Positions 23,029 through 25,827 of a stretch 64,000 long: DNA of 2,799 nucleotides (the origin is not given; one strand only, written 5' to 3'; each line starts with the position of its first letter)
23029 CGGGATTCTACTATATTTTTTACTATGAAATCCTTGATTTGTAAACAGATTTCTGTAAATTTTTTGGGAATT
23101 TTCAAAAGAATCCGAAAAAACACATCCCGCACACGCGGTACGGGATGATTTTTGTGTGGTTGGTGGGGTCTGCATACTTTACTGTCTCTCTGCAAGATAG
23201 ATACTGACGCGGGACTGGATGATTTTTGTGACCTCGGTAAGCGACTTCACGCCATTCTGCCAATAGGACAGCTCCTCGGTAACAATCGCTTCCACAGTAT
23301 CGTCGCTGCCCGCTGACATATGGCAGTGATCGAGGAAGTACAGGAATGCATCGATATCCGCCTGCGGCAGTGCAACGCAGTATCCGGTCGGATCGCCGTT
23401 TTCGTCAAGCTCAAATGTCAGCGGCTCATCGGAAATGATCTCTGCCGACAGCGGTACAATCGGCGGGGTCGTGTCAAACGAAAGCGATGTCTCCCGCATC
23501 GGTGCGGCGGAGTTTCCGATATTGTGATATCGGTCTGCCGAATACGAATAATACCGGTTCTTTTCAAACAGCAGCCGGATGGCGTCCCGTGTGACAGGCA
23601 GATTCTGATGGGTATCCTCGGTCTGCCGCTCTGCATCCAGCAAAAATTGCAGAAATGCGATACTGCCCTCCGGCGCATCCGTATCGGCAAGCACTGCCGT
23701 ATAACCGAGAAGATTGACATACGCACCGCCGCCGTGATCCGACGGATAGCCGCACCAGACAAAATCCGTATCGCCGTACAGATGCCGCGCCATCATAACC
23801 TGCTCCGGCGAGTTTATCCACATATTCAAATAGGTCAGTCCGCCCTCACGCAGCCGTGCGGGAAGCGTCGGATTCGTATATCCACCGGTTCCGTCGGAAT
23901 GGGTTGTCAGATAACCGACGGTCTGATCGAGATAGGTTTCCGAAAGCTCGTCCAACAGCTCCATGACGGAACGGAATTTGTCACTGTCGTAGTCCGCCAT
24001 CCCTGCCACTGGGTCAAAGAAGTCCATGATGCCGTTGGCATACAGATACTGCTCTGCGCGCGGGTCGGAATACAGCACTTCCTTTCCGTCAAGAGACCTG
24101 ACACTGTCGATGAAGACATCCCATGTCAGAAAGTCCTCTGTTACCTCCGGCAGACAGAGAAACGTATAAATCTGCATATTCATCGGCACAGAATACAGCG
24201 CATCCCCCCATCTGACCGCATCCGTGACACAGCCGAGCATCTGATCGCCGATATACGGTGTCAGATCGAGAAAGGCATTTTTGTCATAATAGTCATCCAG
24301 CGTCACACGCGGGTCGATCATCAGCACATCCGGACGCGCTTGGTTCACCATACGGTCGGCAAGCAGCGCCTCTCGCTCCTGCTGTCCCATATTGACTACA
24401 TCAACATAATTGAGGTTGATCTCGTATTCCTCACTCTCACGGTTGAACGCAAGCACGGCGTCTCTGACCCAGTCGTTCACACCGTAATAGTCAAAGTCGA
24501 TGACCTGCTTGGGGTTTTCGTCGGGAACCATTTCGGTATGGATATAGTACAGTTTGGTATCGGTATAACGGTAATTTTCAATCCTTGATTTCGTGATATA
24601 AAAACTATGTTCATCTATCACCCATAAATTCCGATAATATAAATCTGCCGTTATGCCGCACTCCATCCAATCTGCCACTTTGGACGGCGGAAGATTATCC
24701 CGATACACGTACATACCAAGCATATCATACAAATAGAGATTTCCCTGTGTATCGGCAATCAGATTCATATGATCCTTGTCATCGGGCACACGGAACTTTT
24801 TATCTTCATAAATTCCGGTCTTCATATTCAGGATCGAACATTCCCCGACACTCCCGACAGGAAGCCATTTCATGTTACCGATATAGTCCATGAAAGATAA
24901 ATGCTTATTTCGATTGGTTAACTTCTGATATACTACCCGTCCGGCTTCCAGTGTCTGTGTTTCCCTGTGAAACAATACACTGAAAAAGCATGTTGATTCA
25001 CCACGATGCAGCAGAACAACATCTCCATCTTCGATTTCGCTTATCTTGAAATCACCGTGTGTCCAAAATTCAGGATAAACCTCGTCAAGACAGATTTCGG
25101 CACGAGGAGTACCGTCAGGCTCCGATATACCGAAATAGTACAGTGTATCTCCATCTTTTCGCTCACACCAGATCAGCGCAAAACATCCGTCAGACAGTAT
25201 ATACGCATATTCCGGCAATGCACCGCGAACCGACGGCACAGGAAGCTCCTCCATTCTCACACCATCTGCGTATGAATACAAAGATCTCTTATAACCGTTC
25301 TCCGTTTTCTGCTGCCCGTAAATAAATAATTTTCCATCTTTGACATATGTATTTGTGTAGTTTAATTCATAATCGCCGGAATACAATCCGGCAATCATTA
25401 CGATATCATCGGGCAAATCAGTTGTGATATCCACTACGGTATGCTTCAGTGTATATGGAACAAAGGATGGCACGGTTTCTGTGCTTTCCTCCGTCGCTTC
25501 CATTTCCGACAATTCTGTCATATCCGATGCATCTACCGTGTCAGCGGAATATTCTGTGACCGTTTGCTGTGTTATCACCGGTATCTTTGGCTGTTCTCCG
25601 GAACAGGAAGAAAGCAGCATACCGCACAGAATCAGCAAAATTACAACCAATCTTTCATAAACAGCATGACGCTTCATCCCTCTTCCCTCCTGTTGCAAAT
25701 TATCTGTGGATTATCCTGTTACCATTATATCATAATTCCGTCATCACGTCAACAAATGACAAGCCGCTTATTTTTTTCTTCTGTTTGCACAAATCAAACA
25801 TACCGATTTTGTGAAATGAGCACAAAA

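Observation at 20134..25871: The pyrH slot of the conserved rpsB-tsf-pyrH-frr block holds two divergent giant lipoprotein genes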

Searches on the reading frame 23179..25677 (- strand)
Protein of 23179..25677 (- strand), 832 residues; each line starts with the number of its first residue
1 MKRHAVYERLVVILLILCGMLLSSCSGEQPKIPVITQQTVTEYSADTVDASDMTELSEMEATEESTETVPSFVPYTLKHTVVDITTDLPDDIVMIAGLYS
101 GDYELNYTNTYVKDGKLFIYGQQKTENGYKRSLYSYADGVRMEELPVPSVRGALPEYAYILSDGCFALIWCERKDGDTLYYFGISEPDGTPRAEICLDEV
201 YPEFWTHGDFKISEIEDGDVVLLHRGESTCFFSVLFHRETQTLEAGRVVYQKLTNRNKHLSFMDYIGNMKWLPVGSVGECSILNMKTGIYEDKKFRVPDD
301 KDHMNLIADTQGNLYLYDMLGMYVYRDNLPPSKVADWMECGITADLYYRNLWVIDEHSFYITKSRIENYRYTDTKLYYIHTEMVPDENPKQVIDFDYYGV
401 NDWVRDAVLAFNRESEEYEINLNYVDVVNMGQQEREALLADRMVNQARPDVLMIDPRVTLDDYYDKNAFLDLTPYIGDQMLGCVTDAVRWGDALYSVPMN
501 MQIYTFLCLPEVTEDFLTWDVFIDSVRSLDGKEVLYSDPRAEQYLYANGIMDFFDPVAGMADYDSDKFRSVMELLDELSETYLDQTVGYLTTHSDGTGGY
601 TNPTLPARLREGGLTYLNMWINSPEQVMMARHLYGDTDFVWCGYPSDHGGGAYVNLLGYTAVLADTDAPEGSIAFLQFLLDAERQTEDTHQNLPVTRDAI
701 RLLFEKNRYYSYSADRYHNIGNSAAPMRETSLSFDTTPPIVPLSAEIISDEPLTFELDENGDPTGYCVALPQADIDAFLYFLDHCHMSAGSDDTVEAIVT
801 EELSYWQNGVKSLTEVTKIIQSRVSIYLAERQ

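Call 7: search_protein_families(library=pfam, proteins=[window:23179-25677:-], max_evalue=1)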
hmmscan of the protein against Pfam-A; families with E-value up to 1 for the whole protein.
window:23179-25677:- (832 aa): 2 families
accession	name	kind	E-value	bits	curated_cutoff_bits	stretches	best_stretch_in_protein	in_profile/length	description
PF13416.11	SBP_bac_8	-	1.7e-06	28.5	27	1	443-687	32-251/279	Bacterial extracellular solute-binding protein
PF01547.30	SBP_bac_1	-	4.6e-06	27.3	26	1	416-685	20-306/307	Bacterial extracellular solute-binding protein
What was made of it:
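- Checked: Domain hints. lipoA just passes the SBP_bac_8 and SBP_bac_1 cut-offs (28.5 and 27.3 bits). lipoB is below threshold (call 7).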

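Call 8: search_protein_families(library=ncbifam, proteins=[window:23179-25677:-], max_evalue=1)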
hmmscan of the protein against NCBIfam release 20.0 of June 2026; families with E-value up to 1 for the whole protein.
window:23179-25677:- (832 aa): 2 families
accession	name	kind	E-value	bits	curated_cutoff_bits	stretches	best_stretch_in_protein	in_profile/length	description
NF033894.1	Eex_IncN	subfamily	0.027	14.4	33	1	10-54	3-39/65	EexN family lipoprotein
NF005240.0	PRK06749.1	subfamily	0.031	13.1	686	1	49-123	127-194/428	replicative DNA helicase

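Call 13: find_homologous_proteins(query=window:23179-25677:-, max_evalue=0.001)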
Query window:23179-25677:- (832 aa): 11 proteins with E <= 0.001 among 8000 candidates.
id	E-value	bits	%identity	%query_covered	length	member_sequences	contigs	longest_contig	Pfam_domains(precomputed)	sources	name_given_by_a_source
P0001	0.0e+0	1553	86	92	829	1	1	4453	PF13416.12,PF01547.31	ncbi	-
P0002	0.0e+0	1546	81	99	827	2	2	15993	PF13416.12,PF01547.31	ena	-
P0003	0.0e+0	1527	84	94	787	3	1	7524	PF13416.12,PF01547.31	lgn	-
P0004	0.0e+0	1256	66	97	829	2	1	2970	PF13416.12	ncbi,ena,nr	ncbi:MAG: extracellular solute-binding protein [Clostridia bacterium]|nr:extracellular solute-bindin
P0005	0.0e+0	1172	63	100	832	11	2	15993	-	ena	-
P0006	0.0e+0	1121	61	97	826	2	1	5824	PF01547.31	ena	-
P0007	4.4e-275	933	50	100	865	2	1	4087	PF13416.12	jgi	-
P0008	2.4e-270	917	76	61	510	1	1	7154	-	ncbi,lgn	-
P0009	1.0e-265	902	50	98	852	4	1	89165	-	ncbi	-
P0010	6.0e-229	780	47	98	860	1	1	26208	PF13416.12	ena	-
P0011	1.0e-7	49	23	55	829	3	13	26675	PF13416.12,PF01547.31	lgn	-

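Call 14: find_encoding_contigs(protein=P0002, flank=10000, max_places=4)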
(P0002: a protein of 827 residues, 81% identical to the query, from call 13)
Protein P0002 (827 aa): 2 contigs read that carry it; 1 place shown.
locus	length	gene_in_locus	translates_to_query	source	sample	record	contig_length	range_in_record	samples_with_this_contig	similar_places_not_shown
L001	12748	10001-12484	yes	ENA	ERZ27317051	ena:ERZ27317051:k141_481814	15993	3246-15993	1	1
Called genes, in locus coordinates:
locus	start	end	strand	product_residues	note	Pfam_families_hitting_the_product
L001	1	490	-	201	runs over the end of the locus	-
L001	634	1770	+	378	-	PF14100:DUF6807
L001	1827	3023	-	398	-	PF01168:Ala_racemase_N, PF00842:Ala_racemase_C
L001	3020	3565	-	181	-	-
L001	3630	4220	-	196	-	-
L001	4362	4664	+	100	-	-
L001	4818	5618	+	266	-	PF00318:Ribosomal_S2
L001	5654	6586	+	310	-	PF25025:EF-Ts_N (weak), PF00889:EF_TS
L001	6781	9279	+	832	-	-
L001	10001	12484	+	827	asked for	PF01547:SBP_bac_1 (faint), PF13416:SBP_bac_8 (faint)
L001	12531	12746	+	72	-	?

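Call 15: find_encoding_contigs(protein=P0009, flank=10000, max_places=4)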
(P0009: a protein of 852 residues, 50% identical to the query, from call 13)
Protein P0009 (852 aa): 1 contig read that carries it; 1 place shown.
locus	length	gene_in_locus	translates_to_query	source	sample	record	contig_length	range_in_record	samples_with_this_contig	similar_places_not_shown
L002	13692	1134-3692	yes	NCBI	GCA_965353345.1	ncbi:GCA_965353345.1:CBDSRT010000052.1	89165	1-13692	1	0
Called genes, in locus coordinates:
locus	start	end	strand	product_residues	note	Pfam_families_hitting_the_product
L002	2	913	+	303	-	?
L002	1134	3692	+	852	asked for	-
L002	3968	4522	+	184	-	PF01765:RRF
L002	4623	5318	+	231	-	PF01255:Prenyltransf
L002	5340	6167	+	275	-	PF01148:CTP_transf_1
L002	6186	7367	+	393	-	PF02670:DXP_reductoisom, PF08436:DXP_redisom_C, PF13288:DXPR_C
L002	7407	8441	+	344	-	PF02163:Peptidase_M50, PF17820:PDZ_6 (faint), PF13180:PDZ_2 (weak)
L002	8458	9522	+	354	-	PF04551:GcpE, PF26540:GcpE_C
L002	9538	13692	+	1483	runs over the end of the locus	PF13482:RNase_H_2 (faint), PF02811:PHP, PF00929:RNase_T, PF07733:DNA_pol3_alpha, PF17657:DNA_pol3_finger, PF14579:HHH_6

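Call 16: find_encoding_contigs(protein=P0010, flank=10000, max_places=4)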
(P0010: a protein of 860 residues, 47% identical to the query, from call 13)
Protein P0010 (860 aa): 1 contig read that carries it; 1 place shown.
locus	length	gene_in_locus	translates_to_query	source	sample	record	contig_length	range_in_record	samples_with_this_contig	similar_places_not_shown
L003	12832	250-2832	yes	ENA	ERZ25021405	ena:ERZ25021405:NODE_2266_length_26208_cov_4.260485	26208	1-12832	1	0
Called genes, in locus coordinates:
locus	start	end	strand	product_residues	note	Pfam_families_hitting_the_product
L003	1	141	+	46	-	?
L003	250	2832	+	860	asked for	PF13416:SBP_bac_8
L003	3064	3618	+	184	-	PF01765:RRF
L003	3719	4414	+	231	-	PF01255:Prenyltransf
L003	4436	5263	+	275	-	PF01148:CTP_transf_1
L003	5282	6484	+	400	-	PF02670:DXP_reductoisom, PF08436:DXP_redisom_C, PF13288:DXPR_C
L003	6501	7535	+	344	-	PF02163:Peptidase_M50, PF13180:PDZ_2 (weak)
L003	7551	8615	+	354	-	PF04551:GcpE, PF26540:GcpE_C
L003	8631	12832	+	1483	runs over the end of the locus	PF13482:RNase_H_2 (faint), PF02811:PHP, PF00929:RNase_T, PF07733:DNA_pol3_alpha, PF17657:DNA_pol3_finger, PF14579:HHH_6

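Call 27: find_encoding_contigs(protein=P0001, flank=10000, max_places=4)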
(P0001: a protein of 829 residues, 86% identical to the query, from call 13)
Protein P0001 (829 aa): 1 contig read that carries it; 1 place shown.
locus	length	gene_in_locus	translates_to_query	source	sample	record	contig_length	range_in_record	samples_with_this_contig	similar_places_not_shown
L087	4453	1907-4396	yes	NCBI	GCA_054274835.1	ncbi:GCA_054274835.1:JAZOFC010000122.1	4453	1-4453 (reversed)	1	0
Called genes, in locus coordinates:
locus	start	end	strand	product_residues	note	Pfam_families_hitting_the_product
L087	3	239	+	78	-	?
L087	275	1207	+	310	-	PF00889:EF_TS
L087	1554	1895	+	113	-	-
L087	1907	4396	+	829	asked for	PF01547:SBP_bac_1 (faint), PF13416:SBP_bac_8 (weak)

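Call 28: find_encoding_contigs(protein=P0003, flank=10000, max_places=4)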
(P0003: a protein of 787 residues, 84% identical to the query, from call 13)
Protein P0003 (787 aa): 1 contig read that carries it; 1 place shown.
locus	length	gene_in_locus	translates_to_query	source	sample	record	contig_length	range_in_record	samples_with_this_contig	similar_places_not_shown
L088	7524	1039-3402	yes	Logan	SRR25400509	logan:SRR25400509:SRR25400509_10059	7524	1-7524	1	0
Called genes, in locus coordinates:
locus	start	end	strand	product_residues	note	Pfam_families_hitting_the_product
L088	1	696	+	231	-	?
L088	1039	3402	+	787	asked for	PF01547:SBP_bac_1 (faint), PF13416:SBP_bac_8 (weak)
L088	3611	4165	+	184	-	PF01765:RRF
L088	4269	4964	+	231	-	PF01255:Prenyltransf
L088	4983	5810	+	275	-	PF01148:CTP_transf_1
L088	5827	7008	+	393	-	PF02670:DXP_reductoisom, PF08436:DXP_redisom_C, PF13288:DXPR_C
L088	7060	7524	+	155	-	?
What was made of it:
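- There are no permeases in the tsf-frr slot of any clade member (calls 14-16, 28).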

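Call 36: find_homologous_proteins(query=A2, max_evalue=0.001)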
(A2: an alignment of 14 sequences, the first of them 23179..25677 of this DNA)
Query A2 (14 sequences) (832 aa, profile of the alignment): 19 proteins with E <= 0.001 among 8000 candidates.
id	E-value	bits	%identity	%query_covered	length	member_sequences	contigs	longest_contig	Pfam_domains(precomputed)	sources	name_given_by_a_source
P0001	0.0e+0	1395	86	92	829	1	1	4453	PF13416.12,PF01547.31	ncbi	-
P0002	0.0e+0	1393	81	99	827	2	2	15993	PF13416.12,PF01547.31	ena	-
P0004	0.0e+0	1390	66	97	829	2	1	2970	PF13416.12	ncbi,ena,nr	ncbi:MAG: extracellular solute-binding protein [Clostridia bacterium]|nr:extracellular solute-bindin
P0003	0.0e+0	1367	84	94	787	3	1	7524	PF13416.12,PF01547.31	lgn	-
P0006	0.0e+0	1313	61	97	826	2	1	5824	PF01547.31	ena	-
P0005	0.0e+0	1288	63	100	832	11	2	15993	-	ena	-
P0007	0.0e+0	1263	50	100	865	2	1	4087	PF13416.12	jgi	-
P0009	0.0e+0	1257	50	98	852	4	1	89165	-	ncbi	-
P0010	0.0e+0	1195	47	98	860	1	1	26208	PF13416.12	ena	-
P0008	2.5e-216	739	76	61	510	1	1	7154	-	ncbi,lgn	-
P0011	7.5e-212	724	23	55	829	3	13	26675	PF13416.12,PF01547.31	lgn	-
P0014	3.0e-43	166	21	52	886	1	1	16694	PF13416.12,PF01547.31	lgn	-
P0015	4.5e-43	166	23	43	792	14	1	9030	-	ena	-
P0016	5.9e-41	159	24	43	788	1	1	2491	PF13416.12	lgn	-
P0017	3.2e-34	136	22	51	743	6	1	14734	-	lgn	-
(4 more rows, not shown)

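Call 37: find_encoding_contigs(protein=P0011, flank=10000, max_places=3)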
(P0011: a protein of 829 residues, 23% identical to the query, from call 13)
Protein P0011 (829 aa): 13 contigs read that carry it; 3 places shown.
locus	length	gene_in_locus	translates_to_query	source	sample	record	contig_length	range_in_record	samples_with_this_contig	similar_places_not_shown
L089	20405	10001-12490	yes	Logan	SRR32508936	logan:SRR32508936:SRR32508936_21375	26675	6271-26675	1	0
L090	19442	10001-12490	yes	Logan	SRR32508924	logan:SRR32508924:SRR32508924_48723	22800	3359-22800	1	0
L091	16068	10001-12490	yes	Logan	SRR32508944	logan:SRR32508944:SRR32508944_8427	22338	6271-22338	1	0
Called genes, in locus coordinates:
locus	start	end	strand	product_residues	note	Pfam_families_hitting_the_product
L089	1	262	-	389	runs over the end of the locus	PF01979:Amidohydro_1, PF07969:Amidohydro_3 (weak)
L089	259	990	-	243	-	PF01182:Glucosamine_iso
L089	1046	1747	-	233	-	PF00072:Response_reg, PF00486:Trans_reg_C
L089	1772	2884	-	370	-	PF13493:DUF4118, PF00512:HisKA, PF02518:HATPase_c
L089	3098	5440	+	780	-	PF01547:SBP_bac_1, PF13416:SBP_bac_8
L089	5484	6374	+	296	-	PF00528:BPD_transp_1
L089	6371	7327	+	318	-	PF00528:BPD_transp_1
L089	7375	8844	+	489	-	PF00364:Biotin_lipoyl (faint)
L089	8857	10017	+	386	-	PF12704:MacB_PCD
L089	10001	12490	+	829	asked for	PF01547:SBP_bac_1, PF13416:SBP_bac_8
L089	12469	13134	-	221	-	PF01863:YgjP-like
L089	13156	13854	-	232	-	PF04263:TPK_catalytic, PF04265:TPK_B1_binding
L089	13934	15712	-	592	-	PF00664:ABC_membrane, PF00005:ABC_tran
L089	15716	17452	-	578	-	PF00664:ABC_membrane, PF02463:SMC_N (weak), PF00005:ABC_tran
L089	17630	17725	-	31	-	-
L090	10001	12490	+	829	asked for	PF01547:SBP_bac_1, PF13416:SBP_bac_8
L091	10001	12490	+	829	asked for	PF01547:SBP_bac_1, PF13416:SBP_bac_8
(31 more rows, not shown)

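Call 38: find_encoding_contigs(protein=P0014, flank=10000, max_places=3)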
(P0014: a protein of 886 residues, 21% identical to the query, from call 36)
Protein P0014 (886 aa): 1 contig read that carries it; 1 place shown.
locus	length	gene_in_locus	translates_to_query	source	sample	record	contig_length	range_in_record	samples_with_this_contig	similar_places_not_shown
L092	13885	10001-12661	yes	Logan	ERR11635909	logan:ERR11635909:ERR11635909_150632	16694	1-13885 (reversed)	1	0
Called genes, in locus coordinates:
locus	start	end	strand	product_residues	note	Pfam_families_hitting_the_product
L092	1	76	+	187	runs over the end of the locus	PF04542:Sigma70_r2, PF08281:Sigma70_r4_2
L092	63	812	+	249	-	PF14285:DUF4367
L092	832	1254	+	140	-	-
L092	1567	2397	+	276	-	PF01381:HTH_3, PF04545:Sigma70_r4 (weak), PF12802:MarR_2 (weak), PF12844:HTH_19, PF13384:HTH_23 (weak), PF13412:HTH_24 (weak), PF13443:HTH_26, PF13560:HTH_31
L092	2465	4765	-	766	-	PF00990:GGDEF (weak), PF00563:EAL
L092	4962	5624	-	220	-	PF24741:AlkZ-rel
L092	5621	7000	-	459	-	PF01554:MatE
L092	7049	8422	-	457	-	PF00464:SHMT, PF00155:Aminotran_1_2 (weak)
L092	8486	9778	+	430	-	PF01554:MatE, PF01943:Polysacc_synt, PF01554:MatE (weak)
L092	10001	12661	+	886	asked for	PF01547:SBP_bac_1, PF13416:SBP_bac_8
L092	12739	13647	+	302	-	PF00528:BPD_transp_1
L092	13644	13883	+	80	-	?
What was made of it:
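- Distant members P0011 and P0014 sit next to BPD_transp_1 ABC permeases (calls 37, 38). Distant members lie next to permeases (calls 37, 38).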

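Call 39: find_encoding_contigs(protein=P0017, flank=10000, max_places=3)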
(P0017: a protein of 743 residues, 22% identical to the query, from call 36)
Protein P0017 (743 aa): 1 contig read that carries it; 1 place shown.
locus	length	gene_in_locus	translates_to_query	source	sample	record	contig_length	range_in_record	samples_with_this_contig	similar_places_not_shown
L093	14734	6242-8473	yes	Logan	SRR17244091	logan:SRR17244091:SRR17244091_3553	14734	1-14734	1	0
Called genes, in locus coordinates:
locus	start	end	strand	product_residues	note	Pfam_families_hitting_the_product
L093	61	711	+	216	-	-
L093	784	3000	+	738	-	-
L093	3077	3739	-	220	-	-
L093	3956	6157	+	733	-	PF13416:SBP_bac_8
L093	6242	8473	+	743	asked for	-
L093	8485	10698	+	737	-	-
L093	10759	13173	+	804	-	PF13174:TPR_6 (faint), PF13374:TPR_10 (faint), PF17874:TPR_MalT, PF07719:TPR_2 (faint), PF13424:TPR_12, PF00515:TPR_1 (weak), PF13228:DUF4037, PF13526:DUF4125, +2 more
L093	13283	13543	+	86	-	-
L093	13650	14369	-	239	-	PF00106:adh_short, PF08659:KR, PF23441:SDR (faint), PF13561:adh_short_C2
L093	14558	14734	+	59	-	?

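Call 46: predict_structure(alignment_id=A2)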
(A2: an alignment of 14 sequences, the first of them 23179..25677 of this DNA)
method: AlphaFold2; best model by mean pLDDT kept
length: 832 residues; sequences in the alignment: 14
mean_pLDDT: 78.4   pTM: 0.63
mean pLDDT of the five models: 78.4, 76.6, 75.2, 72.8, 70.0
residues with pLDDT >= 90: 215; 70-90: 436; 50-70: 106; < 50: 75
segments of 3 or more residues with pLDDT < 50: 1-5, 23-72, 97-102, 256-260, 368-370, 731-735
pLDDT, mean of each block of 10 residues (from residue 1): 52 69 38 26 23 25 32 67 87 63 71 92 88 94 94 92 94 82 95 94 82 89 85 93 91 55 80 76 86 75 80 85 82 80 65 91 63 79 79 85 77 86 76 79 81 76 75 85 61 71 85 82 85 82 87 81 93 89 87 78 87 88 87 88 77 71 90 91 68 71 89 88 69 54 88 89 92 90 72 82 94 96 90 69
secondary structure, 60 per line:
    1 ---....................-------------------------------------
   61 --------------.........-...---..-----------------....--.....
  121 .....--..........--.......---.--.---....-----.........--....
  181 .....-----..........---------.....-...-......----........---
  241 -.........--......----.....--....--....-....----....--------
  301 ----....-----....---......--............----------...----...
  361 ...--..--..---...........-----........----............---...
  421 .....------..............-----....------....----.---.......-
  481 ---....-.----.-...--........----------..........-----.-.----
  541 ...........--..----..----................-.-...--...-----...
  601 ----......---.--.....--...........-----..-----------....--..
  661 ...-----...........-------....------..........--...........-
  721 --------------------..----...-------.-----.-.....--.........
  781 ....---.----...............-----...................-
elements in order (helices of 4 or more, strands of 3 or more residues): H4-23 E75-83 E110-113 E116-125 E128-137 E140-146 E157-160 E166-174 E177-185 E191-196 H197-200 E210-214 E220-225 E230-237 E242-250 H253-258 E263-267 E270-273 E281-284 E289-292 E305-308 E314-317 E321-326 E329-336 H337-340 E351-353 E358-363 E375-385 E391-398 H403-414 E418-425 H432-445 E451-454 H461-464 H473-479 H484-487 E496-498 E501-508 H519-528 H541-551 H566-581 E590-592 E598-600 H605-610 E617-621 H624-634 E653-656 E659-663 H669-679 H687-690 H697-706 E709-713 H714-719 E747-749 E765-769 H772-784 H793-807 H813-831

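Call 48: fold_search(model_id=the predicted structure, library=pdb)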
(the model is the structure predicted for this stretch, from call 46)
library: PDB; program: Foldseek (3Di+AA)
matches with E <= 10: 1600; with E <= 0.001: 887
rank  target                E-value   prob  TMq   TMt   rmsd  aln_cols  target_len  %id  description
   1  7x0o_A                1.6e-14  1.00  0.36  0.65   6.0       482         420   16  Crystal structure of sugar binding protein CbpC from Clostridium thermocellum (released 2022-09-14)
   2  5f7v_A                1.4e-12  1.00  0.29  0.54   7.9       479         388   11  ABC substrate-binding protein Lmo0181 from Listeria monocytogenes in complex with cycloalternan (released 2016-09-07)
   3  4ovj                  8.8e-12  1.00  0.31  0.57   8.7       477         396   12  Extracellular solute-binding protein family 1 from Alicyclobacillus acidocaldarius subsp. acidocaldarius DSM 446 (released 2013-11-06)
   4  8art_B                1.6e-11  1.00  0.28  0.51   9.0       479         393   14  ABC transporter binding protein MalE from Streptomyces scabiei in complex with maltose (released 2023-08-30)
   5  7bvt_A                2.5e-11  1.00  0.31  0.58   8.8       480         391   13  Crystal structure of cyclic alpha-maltosyl-1,6-maltose binding protein from Arthrobacter globiformis (released 2020-12-02)
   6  1eu8_A                2.9e-11  1.00  0.28  0.48   9.5       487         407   11  STRUCTURE OF TREHALOSE MALTOSE BINDING PROTEIN FROM THERMOCOCCUS LITORALIS (released 2001-03-14)
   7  3uor_A                4.0e-11  1.00  0.30  0.54  11.3       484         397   12  The structure of the sugar-binding protein MalE from the phytopathogen Xanthomonas citri (released 2011-12-14)
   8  7eho_A                4.4e-11  1.00  0.30  0.54   8.8       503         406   12  Chitin oligosaccharide binding protein (released 2021-07-07)
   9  5ysd_A                6.0e-11  1.00  0.28  0.51  11.3       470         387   11  Crystal structure of beta-1,2-glucooligosaccharide binding protein in complex with sophorotriose (released 2018-05-02)
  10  4ry1_A                6.0e-11  1.00  0.28  0.50  10.9       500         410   13  Crystal structure of periplasmic solute binding protein ECA2210 from Pectobacterium atrosepticum SCRI1043, Target EFI- (released 2014-12-24)
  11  5ysd_B                6.9e-11  1.00  0.28  0.51  11.3       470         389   11  Crystal structure of beta-1,2-glucooligosaccharide binding protein in complex with sophorotriose (released 2018-05-02)
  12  7eho_B                7.3e-11  1.00  0.29  0.52   9.2       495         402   11  Chitin oligosaccharide binding protein (released 2021-07-07)
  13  3uor_B                8.1e-11  1.00  0.31  0.58   7.4       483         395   12  The structure of the sugar-binding protein MalE from the phytopathogen Xanthomonas citri (released 2011-12-14)
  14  3jzj_A                8.9e-11  1.00  0.23  0.41   8.4       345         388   16  Crystal structures of the GacH receptor of Streptomyces glaucescens GLA.O in the unliganded form and in complex with a (released 2010-02-16)
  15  3u1o_A                9.4e-11  1.00  0.31  0.56   8.6       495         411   11  THREE DIMENSIONAL STRUCTURE OF DE NOVO DESIGNED CYSTEINE ESTERASE ECH19, Northeast Structural Genomics Consortium Targ (released 2011-10-26)
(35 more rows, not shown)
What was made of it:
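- On Bacterial extracellular solute-binding protein, family 1 (Pfam SBP_bac_1 / SBP_bac_8; CUT1-type): The best is 7x0o CbpC, E=1.6e-14, TM 0.65 normalised to the target (call 48).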
